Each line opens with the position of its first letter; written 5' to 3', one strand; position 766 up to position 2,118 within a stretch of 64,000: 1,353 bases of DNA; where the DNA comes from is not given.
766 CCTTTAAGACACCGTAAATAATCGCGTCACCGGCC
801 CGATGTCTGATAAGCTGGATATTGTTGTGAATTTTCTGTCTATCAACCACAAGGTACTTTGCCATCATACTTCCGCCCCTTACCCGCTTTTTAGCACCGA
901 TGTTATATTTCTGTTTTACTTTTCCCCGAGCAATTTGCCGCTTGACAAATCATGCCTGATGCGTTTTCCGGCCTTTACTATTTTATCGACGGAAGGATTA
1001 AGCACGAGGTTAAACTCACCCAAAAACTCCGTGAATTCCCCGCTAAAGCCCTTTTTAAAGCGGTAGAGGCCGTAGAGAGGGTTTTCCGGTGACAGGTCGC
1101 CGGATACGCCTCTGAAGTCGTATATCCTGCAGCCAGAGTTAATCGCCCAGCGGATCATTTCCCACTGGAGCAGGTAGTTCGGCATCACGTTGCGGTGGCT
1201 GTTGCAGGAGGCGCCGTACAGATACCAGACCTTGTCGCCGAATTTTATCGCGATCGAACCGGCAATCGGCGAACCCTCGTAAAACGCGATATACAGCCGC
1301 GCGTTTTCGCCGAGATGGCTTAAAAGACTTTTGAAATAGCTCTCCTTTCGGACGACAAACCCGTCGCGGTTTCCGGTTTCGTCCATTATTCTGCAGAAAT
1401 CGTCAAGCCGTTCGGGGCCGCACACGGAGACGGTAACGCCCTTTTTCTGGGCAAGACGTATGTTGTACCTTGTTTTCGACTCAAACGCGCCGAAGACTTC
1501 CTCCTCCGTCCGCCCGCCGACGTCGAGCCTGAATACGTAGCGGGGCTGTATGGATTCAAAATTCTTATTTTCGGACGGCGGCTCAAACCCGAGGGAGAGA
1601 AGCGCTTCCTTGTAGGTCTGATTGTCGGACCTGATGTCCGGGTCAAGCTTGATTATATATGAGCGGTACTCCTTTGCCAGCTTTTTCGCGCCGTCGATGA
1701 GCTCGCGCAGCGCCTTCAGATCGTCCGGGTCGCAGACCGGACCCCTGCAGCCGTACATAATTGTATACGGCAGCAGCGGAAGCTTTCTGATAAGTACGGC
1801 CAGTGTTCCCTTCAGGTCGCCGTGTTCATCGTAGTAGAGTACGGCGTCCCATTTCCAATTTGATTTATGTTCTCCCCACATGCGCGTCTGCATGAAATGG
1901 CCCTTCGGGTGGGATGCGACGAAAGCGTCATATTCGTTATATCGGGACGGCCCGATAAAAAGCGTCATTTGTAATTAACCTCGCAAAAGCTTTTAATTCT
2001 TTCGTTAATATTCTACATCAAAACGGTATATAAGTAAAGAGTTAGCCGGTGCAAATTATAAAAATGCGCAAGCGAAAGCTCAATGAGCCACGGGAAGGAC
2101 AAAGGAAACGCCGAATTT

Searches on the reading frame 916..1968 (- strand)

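Call 35: search_protein_families(library=pfam, proteins=[window:916-1968:-], max_evalue=0.00001)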
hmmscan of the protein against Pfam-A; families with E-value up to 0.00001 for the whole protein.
window:916-1968:- (350 aa): 2 families
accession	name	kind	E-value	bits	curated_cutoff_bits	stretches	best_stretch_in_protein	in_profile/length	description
PF02388.22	FemAB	-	2e-63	215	24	2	11-228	4-236/406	FemAB family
PF13480.13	Acetyltransf_6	-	3.4e-17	63.4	22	1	165-287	2-136/143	Acetyltransferase (GNAT) domain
